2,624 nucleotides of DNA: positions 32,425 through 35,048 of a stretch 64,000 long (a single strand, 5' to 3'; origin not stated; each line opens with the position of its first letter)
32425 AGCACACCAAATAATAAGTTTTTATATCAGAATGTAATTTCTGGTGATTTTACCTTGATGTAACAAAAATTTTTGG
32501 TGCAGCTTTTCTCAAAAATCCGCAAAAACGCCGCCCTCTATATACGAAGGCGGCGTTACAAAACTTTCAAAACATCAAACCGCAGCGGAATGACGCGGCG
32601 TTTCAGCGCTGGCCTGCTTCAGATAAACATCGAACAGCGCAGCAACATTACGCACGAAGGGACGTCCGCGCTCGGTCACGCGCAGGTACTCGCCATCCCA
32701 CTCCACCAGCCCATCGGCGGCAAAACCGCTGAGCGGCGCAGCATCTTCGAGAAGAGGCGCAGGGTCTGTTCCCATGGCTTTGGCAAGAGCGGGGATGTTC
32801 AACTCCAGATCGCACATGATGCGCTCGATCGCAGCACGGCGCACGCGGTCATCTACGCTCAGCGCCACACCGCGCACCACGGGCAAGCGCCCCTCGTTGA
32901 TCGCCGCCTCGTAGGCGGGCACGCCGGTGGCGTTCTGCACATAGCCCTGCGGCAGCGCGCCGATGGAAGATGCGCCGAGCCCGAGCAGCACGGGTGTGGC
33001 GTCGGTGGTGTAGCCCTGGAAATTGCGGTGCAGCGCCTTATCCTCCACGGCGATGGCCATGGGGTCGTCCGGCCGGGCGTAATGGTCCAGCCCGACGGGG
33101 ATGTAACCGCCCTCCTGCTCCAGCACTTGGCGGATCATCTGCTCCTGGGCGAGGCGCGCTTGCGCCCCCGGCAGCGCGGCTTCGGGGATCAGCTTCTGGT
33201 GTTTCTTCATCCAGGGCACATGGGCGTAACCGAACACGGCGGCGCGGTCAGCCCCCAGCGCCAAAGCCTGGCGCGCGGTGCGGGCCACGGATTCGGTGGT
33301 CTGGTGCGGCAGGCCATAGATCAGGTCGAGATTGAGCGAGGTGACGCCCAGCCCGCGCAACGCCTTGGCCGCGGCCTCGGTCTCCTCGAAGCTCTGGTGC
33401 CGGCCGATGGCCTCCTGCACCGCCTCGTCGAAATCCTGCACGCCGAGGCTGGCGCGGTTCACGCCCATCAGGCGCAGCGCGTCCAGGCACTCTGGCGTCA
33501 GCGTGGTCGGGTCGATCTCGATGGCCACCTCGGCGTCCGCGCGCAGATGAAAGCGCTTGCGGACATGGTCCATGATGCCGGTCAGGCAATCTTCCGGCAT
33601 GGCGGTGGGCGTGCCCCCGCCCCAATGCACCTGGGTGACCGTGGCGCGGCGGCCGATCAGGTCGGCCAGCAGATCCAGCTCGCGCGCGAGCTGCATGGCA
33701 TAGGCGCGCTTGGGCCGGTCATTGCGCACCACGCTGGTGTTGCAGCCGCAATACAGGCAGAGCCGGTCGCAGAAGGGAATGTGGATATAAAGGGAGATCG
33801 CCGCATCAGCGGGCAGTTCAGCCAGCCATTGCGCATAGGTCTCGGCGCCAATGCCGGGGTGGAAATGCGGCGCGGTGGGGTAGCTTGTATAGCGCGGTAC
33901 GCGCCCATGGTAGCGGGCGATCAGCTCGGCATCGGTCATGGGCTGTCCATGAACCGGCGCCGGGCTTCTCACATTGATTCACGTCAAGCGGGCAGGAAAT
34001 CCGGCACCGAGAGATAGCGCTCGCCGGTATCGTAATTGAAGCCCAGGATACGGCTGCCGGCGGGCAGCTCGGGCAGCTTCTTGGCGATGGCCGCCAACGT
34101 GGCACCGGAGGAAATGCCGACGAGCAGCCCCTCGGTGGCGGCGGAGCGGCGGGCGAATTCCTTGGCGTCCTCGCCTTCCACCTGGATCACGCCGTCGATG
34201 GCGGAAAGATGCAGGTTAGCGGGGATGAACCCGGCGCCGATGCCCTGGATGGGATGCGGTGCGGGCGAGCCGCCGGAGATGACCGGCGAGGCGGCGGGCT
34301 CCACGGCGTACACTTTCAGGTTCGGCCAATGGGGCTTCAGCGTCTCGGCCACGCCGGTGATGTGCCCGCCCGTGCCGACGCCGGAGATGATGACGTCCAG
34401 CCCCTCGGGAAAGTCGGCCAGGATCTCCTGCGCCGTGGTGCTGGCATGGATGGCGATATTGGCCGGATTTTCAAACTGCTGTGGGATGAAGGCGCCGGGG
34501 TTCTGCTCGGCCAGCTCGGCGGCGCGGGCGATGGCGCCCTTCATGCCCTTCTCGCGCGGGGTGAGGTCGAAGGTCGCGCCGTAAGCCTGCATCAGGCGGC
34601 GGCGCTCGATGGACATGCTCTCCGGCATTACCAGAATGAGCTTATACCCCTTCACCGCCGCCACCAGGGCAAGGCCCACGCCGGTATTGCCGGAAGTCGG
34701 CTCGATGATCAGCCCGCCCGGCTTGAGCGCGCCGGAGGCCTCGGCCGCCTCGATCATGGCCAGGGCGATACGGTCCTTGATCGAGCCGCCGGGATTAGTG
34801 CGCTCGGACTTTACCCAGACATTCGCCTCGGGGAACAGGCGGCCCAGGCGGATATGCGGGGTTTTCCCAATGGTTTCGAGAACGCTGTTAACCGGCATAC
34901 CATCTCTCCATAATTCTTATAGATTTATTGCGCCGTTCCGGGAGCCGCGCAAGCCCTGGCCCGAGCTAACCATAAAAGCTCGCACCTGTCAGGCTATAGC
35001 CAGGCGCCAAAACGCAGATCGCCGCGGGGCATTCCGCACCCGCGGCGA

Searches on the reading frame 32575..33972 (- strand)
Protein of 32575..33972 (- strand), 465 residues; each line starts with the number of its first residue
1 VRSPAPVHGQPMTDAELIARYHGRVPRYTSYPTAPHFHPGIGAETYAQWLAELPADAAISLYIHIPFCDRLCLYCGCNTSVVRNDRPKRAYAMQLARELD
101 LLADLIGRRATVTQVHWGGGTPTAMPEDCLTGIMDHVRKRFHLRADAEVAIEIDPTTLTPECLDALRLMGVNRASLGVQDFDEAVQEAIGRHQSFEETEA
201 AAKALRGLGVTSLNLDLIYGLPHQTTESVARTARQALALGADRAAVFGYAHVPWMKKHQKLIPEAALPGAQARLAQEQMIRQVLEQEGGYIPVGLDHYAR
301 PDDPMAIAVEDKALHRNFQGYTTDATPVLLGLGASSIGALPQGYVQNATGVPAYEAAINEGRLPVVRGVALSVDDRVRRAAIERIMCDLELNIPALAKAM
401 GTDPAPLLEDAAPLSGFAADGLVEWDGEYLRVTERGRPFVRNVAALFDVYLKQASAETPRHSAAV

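Call 5: search_protein_families(library=pfam, proteins=[window:32575-33972:-])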
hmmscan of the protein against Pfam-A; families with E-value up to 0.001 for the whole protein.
window:32575-33972:- (465 aa): 2 families
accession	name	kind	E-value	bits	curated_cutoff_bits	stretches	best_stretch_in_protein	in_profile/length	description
PF04055.27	Radical_SAM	-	8.8e-27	94.7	29.5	1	62-235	1-165/166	Radical SAM superfamily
PF06969.22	HemN_C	-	3.1e-10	40.4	24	1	371-439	1-67/67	HemN C-terminal domain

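Call 8: find_encoding_contigs(protein=window:32575-33972:-, flank=3000, max_places=10)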
Protein window:32575-33972:- (465 aa): no gene with exactly this product is on record in the collection.

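Call 12: find_encoding_contigs(protein=window:32575-33939:-, flank=3000, max_places=10)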
Protein window:32575-33939:- (454 aa): no gene with exactly this product is on record in the collection.

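Call 13: find_related_loci(query=window:32575-33939:-, collection=genome_contigs, flank=4000)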
Query window:32575-33939:- (454 aa) in genome_contigs; peptide patterns used: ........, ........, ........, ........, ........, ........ (x = any residue, [..] = any of these).
600 stretches matched a pattern (row limit reached: there are more); 591 encode a relative of the query (tblastn E <= 1e-3); the best 80 are kept; 80 distinct loci.
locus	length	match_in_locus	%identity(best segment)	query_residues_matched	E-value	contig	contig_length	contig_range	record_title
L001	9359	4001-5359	66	1-454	0e+0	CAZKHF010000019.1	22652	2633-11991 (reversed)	MAG TPA_asm: uncultured Bradyrhizobium sp. isolate binchicken_co3_121 genome assembly, contig: NODE_7185_length_22652_co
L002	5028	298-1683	67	1-454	0e+0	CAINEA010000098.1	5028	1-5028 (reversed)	MAG: uncultured Acetobacteraceae bacterium isolate KR_bin-3349 genome assembly, contig: bin-3349:0098/1081, whole genome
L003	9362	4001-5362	56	1-454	3e-157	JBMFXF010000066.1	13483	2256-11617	MAG: Acetobacteraceae bacterium isolate KM4364-37 NODE_66_length_13483_cov_3.726540, whole genome shotgun sequence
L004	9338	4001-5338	54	5-454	8e-155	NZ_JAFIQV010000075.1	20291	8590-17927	Azospirillum sp. SYSU D00513 NODE_75_length_20291_cov_21.969607, whole genome shotgun sequence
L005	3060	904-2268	54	1-454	1e-158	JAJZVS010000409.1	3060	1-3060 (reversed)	MAG: Proteobacteria bacterium isolate SKS5.bin64 NODE_59345_length_3060_cov_2.176611, whole genome shotgun sequence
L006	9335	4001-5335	52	6-454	3e-148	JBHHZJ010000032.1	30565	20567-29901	MAG: Kiloniellaceae bacterium isolate Maj_1_bin.32 NODE_580_length_30565_cov_15.949918, whole genome shotgun sequence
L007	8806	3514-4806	53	13-444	9e-148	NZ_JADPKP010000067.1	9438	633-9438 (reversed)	Bradyrhizobium sp. 143 11LoS14_3_233, whole genome shotgun sequence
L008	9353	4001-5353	53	6-454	1e-146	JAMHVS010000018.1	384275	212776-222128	MAG: Xanthobacter sp. isolate UR_AS_maxbin.012 k201_25541, whole genome shotgun sequence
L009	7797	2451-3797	52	1-454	2e-146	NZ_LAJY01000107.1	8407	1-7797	Elstera litoralis strain Dia-1 c107, whole genome shotgun sequence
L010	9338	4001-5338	53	3-454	7e-146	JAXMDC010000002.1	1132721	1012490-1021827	MAG: Bauldia sp. isolate STL-PRO26 C4.46.fa-2, whole genome shotgun sequence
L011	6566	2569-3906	50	5-454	2e-145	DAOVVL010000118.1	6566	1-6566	MAG TPA_asm: Thalassospiraceae bacterium isolate CSMAG_1704 CSMAG_1704_k141_2567391_length_6566_cov_15.0000, whole genom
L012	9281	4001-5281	53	13-440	1e-144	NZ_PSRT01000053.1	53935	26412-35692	Bradyrhizobium genosp. SA-3 strain Rp7b Contig053_, whole genome shotgun sequence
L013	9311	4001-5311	52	4-440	4e-144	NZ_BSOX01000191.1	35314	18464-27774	Bradyrhizobium liaoningense strain NBRC 100396 sequence191, whole genome shotgun sequence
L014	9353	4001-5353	52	1-454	3e-144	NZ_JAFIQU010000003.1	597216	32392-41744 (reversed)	Arenibaculum pallidiluteum strain SYSU D00532 NODE_3_length_597216_cov_18.173682, whole genome shotgun sequence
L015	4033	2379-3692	53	13-454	6e-147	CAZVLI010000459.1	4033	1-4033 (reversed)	MAG TPA_asm: uncultured Rhodospirillales bacterium isolate SRP135972_co2_19 genome assembly, contig: NODE_42682_length_4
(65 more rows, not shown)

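Call 15: find_homologous_proteins(query=window:32575-33939:-, max_evalue=1e-100)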
Query window:32575-33939:- (454 aa): 7634 proteins with E <= 1e-100 among 8000 candidates; the best 120 are listed.
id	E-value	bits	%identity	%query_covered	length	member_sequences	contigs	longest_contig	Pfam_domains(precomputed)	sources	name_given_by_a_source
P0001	6.7e-281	950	92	100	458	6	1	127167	PF04055.28,PF06969.23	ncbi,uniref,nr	ncbi:oxygen-independent coproporphyrinogen III oxidase [Acidocella aromatica]|uniref:Coproporphyrino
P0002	1.2e-274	929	90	100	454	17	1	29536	PF04055.28,PF06969.23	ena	-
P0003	1.8e-267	905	88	100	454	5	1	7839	PF04055.28,PF06969.23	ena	-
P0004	6.0e-261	884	87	97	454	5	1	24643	PF04055.28,PF06969.23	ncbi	-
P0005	1.6e-259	879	85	100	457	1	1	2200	PF04055.28,PF06969.23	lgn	-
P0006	1.5e-221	754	74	100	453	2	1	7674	PF04055.28,PF06969.23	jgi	-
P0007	1.0e-220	751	74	100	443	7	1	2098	PF04055.28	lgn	-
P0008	1.5e-216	738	74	100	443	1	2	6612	PF04055.28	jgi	jgi:oxygen-independent coproporphyrinogen-3 oxidase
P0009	3.6e-215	733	72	100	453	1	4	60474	PF04055.28,PF06969.23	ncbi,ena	-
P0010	2.3e-214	730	71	100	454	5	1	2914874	PF04055.28,PF06969.23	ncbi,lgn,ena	-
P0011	2.5e-213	727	73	100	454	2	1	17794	PF04055.28,PF06969.23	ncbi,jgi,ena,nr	ncbi:MAG TPA: oxygen-independent coproporphyrinogen III oxidase [Acidocella sp.]|nr:oxygen-independe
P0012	4.8e-213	726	71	100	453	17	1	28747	PF04055.28,PF06969.23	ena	-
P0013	6.2e-212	722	71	97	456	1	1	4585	PF04055.28,PF06969.23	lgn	-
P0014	1.8e-211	721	71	100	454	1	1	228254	PF04055.28,PF06969.23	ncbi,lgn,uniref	ncbi:oxygen-independent coproporphyrinogen III oxidase [Acidocella sp.]|uniref:oxygen-independent co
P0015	4.4e-211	720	71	100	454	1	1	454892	PF04055.28,PF06969.23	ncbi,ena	-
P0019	8.2e-209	712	70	100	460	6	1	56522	PF04055.28,PF06969.23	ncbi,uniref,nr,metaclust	ncbi:coproporphyrinogen III oxidase [Acidocella aminolytica 101 = DSM 11237]|uniref:Coproporphyrinog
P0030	3.2e-203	694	69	99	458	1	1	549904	PF04055.28,PF06969.23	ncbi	ncbi:oxygen-independent coproporphyrinogen III oxidase [Acidisoma sp. 7E03]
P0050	1.1e-196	672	66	100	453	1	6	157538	PF04055.28,PF06969.23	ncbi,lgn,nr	ncbi:MAG: oxygen-independent coproporphyrinogen III oxidase [Acidocella sp. 20-57-95]|nr:MAG: oxygen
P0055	1.4e-195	668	67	100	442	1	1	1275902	PF04055.28,PF06969.23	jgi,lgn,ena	jgi:oxygen-independent coproporphyrinogen-3 oxidase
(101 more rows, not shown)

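Call 16: find_encoding_contigs(protein=P0001, flank=4000, max_places=3)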
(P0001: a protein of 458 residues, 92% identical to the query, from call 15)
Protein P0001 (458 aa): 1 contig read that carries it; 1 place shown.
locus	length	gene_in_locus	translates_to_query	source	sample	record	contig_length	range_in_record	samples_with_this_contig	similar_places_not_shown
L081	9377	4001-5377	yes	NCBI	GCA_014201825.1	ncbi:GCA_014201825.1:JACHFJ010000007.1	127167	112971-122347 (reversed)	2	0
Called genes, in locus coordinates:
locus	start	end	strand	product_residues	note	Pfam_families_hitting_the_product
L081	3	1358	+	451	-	PF13403:Hint_2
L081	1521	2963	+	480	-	PF00990:GGDEF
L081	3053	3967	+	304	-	PF00291:PALP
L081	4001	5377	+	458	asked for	PF04055:Radical_SAM, PF06969:HemN_C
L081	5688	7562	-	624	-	PF26965:MimR_N, PF01590:GAF, PF00158:Sigma54_activat, PF14532:Sigma54_activ_2, PF07724:AAA_2 (weak), PF25601:AAA_lid_14, PF02954:HTH_8, PF13556:HTH_30 (weak)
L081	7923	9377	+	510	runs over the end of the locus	PF00171:Aldedh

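Call 17: find_encoding_contigs(protein=P0002, flank=4000, max_places=3)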
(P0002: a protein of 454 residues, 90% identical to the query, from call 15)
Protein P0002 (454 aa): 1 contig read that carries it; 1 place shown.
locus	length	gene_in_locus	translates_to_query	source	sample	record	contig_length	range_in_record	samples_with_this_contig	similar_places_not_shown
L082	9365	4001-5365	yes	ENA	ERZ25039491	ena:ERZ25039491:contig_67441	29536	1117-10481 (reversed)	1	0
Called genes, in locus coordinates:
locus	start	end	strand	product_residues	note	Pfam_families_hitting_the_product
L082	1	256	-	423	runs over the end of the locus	PF03349:Toluene_X, PF13505:OMP_b-brl (faint)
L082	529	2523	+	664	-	PF11011:DUF2849, PF03460:NIR_SIR_ferr, PF01077:NIR_SIR, PF03460:NIR_SIR_ferr, PF01077:NIR_SIR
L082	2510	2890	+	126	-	PF06073:DUF934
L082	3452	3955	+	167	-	PF00291:PALP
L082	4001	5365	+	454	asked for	PF04055:Radical_SAM, PF06969:HemN_C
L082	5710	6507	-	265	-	PF00158:Sigma54_activat, PF25601:AAA_lid_14, PF02954:HTH_8, PF13556:HTH_30 (weak)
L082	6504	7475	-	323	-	PF01590:GAF, PF26965:MimR_N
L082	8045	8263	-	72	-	-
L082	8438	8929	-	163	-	-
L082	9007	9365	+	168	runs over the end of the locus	PF00171:Aldedh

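Call 18: find_encoding_contigs(protein=P0004, flank=4000, max_places=3)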
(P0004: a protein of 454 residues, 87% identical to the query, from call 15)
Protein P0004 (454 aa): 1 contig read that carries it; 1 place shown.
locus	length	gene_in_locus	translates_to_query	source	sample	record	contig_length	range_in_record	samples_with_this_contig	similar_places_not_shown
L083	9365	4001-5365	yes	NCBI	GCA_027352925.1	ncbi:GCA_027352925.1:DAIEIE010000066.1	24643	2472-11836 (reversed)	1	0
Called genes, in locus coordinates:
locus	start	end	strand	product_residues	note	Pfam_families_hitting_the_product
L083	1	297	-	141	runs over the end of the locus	-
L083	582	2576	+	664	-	PF11011:DUF2849, PF03460:NIR_SIR_ferr, PF01077:NIR_SIR, PF03460:NIR_SIR_ferr, PF01077:NIR_SIR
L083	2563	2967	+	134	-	PF06073:DUF934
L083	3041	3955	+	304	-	PF00291:PALP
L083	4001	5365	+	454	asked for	PF04055:Radical_SAM, PF06969:HemN_C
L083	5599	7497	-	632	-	PF26965:MimR_N, PF01590:GAF, PF00158:Sigma54_activat, PF14532:Sigma54_activ_2, PF07724:AAA_2 (weak), PF25601:AAA_lid_14, PF02954:HTH_8, PF13556:HTH_30 (weak), +3 more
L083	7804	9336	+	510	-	PF00171:Aldedh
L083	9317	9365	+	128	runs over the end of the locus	PF05610:DUF779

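Call 21: find_encoding_contigs(protein=P0010, flank=6000, max_places=3)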
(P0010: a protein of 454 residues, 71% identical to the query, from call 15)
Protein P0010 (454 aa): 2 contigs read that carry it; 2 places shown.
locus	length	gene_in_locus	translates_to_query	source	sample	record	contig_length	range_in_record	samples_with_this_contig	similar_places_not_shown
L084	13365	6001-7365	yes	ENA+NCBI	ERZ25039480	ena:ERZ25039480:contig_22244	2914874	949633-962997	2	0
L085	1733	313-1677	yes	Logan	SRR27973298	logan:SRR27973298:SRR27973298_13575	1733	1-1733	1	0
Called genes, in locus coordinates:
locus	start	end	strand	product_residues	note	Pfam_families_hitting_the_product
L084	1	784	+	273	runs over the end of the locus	PF17930:LpxI_N, PF06230:LpxI_C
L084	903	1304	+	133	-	PF00903:Glyoxalase, PF13669:Glyoxalase_4, PF18029:Glyoxalase_6 (weak)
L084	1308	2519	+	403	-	PF13469:Sulfotransfer_3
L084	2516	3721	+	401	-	PF13692:Glyco_trans_1_4 (weak)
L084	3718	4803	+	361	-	PF13439:Glyco_transf_4 (weak), PF13579:Glyco_trans_4_4, PF00534:Glycos_transf_1, PF13692:Glyco_trans_1_4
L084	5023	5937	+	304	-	PF00291:PALP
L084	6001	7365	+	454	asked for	PF04055:Radical_SAM, PF06969:HemN_C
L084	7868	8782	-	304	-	PF09955:DUF2189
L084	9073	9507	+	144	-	PF05198:IF3_N, PF00707:IF3_C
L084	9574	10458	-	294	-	PF13763:DUF4167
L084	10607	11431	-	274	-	PF17827:PrmC_N, PF05175:MTS, PF06325:PrmA (weak), PF13489:Methyltransf_23 (weak), PF08241:Methyltransf_11 (faint), PF08242:Methyltransf_12 (weak), PF13649:Methyltransf_25, PF13847:Methyltransf_31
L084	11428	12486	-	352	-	PF03462:PCRF, PF00472:RF-1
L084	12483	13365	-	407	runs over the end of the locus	PF13393:tRNA-synt_His, PF01409:tRNA-synt_2d (faint), PF00587:tRNA-synt_2b, PF03129:HGTP_anticodon (weak)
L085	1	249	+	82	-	?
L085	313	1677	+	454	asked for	PF04055:Radical_SAM, PF06969:HemN_C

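Call 22: find_encoding_contigs(protein=P0019, flank=6000, max_places=3)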
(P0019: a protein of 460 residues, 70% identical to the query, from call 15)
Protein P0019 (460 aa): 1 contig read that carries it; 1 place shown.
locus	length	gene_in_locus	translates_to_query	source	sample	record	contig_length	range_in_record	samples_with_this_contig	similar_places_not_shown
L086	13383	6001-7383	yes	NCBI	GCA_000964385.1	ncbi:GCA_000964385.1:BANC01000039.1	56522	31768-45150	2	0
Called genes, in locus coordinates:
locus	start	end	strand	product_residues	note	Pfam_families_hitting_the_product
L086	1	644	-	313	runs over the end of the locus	PF25087:GMPPB_C (faint), PF00132:Hexapep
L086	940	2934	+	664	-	PF11011:DUF2849, PF03460:NIR_SIR_ferr, PF01077:NIR_SIR, PF03460:NIR_SIR_ferr, PF01077:NIR_SIR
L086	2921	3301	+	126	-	PF06073:DUF934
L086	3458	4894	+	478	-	PF13403:Hint_2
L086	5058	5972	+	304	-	PF00291:PALP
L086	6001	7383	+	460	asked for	PF04055:Radical_SAM, PF06969:HemN_C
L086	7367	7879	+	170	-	PF00210:Ferritin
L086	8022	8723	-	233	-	PF00571:CBS, PF04972:BON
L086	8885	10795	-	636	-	PF26965:MimR_N, PF01590:GAF, PF00158:Sigma54_activat, PF14532:Sigma54_activ_2, PF07724:AAA_2 (weak), PF25601:AAA_lid_14, PF02954:HTH_8, PF13556:HTH_30 (weak), +1 more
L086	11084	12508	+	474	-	PF01636:APH, PF19974:TCAD9 (weak), PF06414:Zeta_toxin (weak), PF13671:AAA_33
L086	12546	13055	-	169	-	PF00436:SSB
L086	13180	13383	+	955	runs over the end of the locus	PF00005:ABC_tran (faint), PF02463:SMC_N (faint), PF13191:AAA_16 (faint), PF13555:AAA_29 (faint), PF20703:nSTAND1 (faint), PF13304:AAA_21 (faint), PF17760:UvrA_inter, PF17755:UvrA_DNA-bind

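Call 23: find_encoding_contigs(protein=P0003, flank=4000, max_places=3)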
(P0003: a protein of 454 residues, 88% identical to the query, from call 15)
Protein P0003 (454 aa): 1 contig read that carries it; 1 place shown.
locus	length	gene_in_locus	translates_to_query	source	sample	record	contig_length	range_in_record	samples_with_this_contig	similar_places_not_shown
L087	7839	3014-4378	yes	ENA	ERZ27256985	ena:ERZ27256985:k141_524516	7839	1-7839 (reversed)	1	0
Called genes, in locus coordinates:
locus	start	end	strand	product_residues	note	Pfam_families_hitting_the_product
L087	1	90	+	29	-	?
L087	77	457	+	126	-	PF06073:DUF934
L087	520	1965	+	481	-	PF00990:GGDEF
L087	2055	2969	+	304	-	PF00291:PALP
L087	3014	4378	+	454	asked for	PF04055:Radical_SAM, PF06969:HemN_C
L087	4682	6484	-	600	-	PF26965:MimR_N, PF01590:GAF, PF00158:Sigma54_activat, PF14532:Sigma54_activ_2, PF07724:AAA_2 (weak), PF25601:AAA_lid_14, PF02954:HTH_8, PF13556:HTH_30 (weak), +1 more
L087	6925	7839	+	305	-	?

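Call 59: find_encoding_contigs(protein=P0030, flank=5000, max_places=2)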
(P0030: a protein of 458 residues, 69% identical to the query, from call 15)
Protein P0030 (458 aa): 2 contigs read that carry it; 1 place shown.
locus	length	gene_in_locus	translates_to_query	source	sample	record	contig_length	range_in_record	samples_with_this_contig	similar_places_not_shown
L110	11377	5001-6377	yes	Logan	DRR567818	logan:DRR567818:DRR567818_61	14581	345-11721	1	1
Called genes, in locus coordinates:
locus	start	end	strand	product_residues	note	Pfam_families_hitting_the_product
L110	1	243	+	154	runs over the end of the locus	PF09917:DUF2147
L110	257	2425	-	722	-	PF11412:DsbD_N, PF02683:DsbD_TM, PF13899:Thioredoxin_7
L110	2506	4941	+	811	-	PF00270:DEAD, PF00271:Helicase_C, PF08482:HrpB_C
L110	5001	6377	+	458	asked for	PF04055:Radical_SAM, PF06969:HemN_C (weak)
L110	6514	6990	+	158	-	-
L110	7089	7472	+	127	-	PF01042:Ribonuc_L-PSP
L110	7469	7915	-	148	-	PF08837:DUF1810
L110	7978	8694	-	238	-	PF06026:Rib_5-P_isom_A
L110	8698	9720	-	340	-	PF16884:ADH_N_2, PF00107:ADH_zinc_N, PF13602:ADH_zinc_N_2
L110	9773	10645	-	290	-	PF01063:Aminotran_4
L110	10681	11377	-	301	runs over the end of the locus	PF03193:RsgA_GTPase (faint), PF00350:Dynamin_N (faint), PF01926:MMR_HSR1, PF02421:FeoB_N, PF02492:cobW (faint), PF10662:PduV-EutP (weak), PF00009:GTP_EFTU, PF07650:KH_2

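Call 60: find_encoding_contigs(protein=P0050, flank=5000, max_places=2)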
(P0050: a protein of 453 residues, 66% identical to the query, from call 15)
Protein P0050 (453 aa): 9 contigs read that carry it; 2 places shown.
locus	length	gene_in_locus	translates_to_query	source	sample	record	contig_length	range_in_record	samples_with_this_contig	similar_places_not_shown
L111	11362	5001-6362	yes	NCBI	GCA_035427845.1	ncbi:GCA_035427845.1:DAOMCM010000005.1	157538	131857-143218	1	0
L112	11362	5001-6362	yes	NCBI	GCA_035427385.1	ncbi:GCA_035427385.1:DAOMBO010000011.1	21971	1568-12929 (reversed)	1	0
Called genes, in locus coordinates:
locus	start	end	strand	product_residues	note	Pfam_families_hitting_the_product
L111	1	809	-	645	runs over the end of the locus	PF05860:TPS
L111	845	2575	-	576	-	PF08479:POTRA_2 (weak), PF03865:ShlB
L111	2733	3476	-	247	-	PF00481:PP2C, PF13672:PP2C_2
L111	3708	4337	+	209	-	PF13640:2OG-FeII_Oxy_3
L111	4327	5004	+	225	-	-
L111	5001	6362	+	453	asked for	PF04055:Radical_SAM, PF06969:HemN_C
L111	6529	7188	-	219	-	PF13505:OMP_b-brl, PF03922:OmpW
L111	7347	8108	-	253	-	PF00027:cNMP_binding, PF13545:HTH_Crp_2, PF00325:Crp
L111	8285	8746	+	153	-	-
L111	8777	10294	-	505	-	PF02550:AcetylCoA_hydro, PF13336:AcetylCoA_hyd_C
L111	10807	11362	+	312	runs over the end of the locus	PF02126:PTE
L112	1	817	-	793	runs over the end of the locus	PF05860:TPS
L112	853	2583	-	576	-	PF08479:POTRA_2 (weak), PF03865:ShlB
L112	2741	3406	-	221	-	PF00481:PP2C, PF13672:PP2C_2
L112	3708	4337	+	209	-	PF13640:2OG-FeII_Oxy_3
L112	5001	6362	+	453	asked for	PF04055:Radical_SAM, PF06969:HemN_C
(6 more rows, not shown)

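Call 61: find_encoding_contigs(protein=P0055, flank=5000, max_places=2)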
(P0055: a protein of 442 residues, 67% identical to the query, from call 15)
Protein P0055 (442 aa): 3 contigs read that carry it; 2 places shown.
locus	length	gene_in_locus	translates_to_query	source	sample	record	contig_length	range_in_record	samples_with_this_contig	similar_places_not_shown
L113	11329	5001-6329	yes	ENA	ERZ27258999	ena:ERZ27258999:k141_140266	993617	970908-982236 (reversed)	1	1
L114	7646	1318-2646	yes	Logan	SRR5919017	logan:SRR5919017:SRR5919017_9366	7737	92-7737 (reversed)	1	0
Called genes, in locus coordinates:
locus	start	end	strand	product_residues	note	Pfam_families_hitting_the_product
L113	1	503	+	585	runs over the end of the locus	PF00005:ABC_tran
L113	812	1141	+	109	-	PF01654:Cyt_bd_oxida_I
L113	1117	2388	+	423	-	PF01654:Cyt_bd_oxida_I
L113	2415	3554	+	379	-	PF02322:Cyt_bd_oxida_II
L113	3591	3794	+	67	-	-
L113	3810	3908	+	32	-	-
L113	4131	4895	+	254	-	PF00027:cNMP_binding, PF13545:HTH_Crp_2, PF00325:Crp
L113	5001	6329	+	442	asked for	PF04055:Radical_SAM, PF06969:HemN_C (weak)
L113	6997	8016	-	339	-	PF01594:AI-2E_transport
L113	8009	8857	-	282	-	PF03706:LPG_synthase_TM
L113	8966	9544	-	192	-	PF03886:ABC_trans_aux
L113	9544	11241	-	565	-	PF02470:MlaD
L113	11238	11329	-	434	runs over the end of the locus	PF04403:PqiA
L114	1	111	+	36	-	?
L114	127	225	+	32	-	-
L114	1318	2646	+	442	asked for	PF04055:Radical_SAM, PF06969:HemN_C (weak)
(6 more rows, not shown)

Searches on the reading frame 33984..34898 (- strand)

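Call 5: search_protein_families(library=pfam, proteins=[window:33984-34898:-])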
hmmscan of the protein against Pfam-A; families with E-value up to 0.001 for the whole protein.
window:33984-34898:- (304 aa): 1 family
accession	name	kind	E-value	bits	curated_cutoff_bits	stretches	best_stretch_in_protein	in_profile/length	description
PF00291.31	PALP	-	4.9e-75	253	35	1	7-285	2-290/295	Pyridoxal-phosphate dependent enzyme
